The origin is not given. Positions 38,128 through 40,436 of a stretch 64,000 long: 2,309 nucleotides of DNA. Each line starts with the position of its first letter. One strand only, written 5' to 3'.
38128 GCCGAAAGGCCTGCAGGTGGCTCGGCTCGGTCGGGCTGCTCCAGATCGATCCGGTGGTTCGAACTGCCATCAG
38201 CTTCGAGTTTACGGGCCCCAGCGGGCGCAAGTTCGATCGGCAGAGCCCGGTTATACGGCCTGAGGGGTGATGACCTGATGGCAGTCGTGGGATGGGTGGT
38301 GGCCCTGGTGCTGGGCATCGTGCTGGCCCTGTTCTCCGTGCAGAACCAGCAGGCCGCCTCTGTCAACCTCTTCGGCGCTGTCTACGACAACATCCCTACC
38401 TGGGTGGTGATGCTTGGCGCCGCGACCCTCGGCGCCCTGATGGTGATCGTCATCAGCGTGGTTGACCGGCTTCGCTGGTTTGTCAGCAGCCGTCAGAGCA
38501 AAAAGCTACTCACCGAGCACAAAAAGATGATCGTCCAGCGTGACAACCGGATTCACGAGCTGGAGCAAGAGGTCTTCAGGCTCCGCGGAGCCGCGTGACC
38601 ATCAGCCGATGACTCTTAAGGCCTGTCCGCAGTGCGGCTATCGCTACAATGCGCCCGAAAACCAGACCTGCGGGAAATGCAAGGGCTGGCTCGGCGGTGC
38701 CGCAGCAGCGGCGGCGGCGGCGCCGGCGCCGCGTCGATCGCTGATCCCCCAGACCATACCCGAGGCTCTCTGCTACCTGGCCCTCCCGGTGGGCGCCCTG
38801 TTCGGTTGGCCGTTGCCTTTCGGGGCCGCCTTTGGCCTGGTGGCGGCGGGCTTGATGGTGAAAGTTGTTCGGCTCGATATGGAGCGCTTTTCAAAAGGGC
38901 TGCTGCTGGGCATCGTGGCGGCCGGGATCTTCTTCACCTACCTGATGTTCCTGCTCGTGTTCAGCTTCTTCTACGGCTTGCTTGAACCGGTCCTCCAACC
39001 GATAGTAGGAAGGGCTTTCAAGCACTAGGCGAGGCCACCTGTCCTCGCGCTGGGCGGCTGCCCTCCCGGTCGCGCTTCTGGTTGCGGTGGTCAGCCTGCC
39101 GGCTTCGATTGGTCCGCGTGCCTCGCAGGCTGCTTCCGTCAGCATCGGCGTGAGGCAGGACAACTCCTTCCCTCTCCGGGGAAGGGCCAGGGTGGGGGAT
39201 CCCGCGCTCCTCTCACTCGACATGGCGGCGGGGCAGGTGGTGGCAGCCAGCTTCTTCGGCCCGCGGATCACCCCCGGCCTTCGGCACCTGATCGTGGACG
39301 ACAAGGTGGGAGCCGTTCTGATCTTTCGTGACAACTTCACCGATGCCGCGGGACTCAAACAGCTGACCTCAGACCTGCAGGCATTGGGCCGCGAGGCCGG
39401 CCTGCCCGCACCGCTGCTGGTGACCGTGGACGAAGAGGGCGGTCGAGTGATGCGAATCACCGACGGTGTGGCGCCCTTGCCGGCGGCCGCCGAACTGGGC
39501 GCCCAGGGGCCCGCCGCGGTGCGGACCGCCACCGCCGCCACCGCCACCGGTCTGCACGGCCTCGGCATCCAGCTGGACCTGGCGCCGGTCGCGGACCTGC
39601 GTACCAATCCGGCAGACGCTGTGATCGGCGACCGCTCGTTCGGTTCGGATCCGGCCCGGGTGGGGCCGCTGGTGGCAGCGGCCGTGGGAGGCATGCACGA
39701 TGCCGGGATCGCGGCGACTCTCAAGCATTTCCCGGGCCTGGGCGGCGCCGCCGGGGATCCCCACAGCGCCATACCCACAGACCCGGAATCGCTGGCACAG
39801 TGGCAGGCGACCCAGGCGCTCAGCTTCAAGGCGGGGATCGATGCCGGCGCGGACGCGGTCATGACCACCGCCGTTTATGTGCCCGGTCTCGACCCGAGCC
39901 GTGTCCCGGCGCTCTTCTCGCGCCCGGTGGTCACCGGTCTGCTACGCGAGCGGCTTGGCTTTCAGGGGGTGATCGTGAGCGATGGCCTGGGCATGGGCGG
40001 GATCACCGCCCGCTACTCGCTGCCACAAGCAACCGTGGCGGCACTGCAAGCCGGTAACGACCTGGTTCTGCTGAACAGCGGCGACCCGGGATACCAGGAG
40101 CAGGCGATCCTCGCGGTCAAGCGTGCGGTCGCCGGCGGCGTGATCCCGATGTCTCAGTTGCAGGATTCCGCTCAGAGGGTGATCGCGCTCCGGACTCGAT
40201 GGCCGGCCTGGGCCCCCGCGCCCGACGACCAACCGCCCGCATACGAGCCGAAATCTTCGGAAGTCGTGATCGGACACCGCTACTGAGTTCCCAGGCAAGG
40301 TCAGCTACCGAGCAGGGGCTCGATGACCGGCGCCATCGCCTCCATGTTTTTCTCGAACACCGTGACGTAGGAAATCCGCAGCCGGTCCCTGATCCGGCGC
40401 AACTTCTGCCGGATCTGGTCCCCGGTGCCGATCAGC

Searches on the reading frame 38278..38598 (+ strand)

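Call 43: search_protein_families(library=pfam, proteins=[window:38278-38598:+], max_evalue=0.00001)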
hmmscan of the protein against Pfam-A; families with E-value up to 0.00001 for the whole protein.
window:38278-38598:+ (106 aa): 1 family
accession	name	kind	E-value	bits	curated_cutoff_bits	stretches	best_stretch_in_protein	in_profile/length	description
PF06305.16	LapA_dom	-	2.3e-08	34.3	28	1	22-80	1-58/64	Lipopolysaccharide assembly protein A domain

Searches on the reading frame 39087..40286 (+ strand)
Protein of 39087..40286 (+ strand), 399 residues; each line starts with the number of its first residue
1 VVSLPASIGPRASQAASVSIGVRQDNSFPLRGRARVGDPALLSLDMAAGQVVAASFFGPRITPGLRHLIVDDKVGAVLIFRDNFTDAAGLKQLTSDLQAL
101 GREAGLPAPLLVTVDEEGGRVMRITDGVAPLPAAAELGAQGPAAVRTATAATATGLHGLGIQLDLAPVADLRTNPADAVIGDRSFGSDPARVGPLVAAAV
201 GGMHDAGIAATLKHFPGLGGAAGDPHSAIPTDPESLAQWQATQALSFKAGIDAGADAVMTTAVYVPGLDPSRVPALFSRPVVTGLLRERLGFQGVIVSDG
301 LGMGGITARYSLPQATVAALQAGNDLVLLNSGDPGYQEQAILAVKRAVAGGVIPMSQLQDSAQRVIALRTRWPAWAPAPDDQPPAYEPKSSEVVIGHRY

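Call 45: search_protein_families(library=pfam, proteins=[window:39087-40286:+], max_evalue=0.001)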
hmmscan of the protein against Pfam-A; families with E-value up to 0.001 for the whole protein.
window:39087-40286:+ (399 aa): 1 family
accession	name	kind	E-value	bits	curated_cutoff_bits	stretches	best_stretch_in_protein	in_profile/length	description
PF00933.27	Glyco_hydro_3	-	5.1e-71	240.1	27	1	49-367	7-315/316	Glycosyl hydrolase family 3 N terminal domain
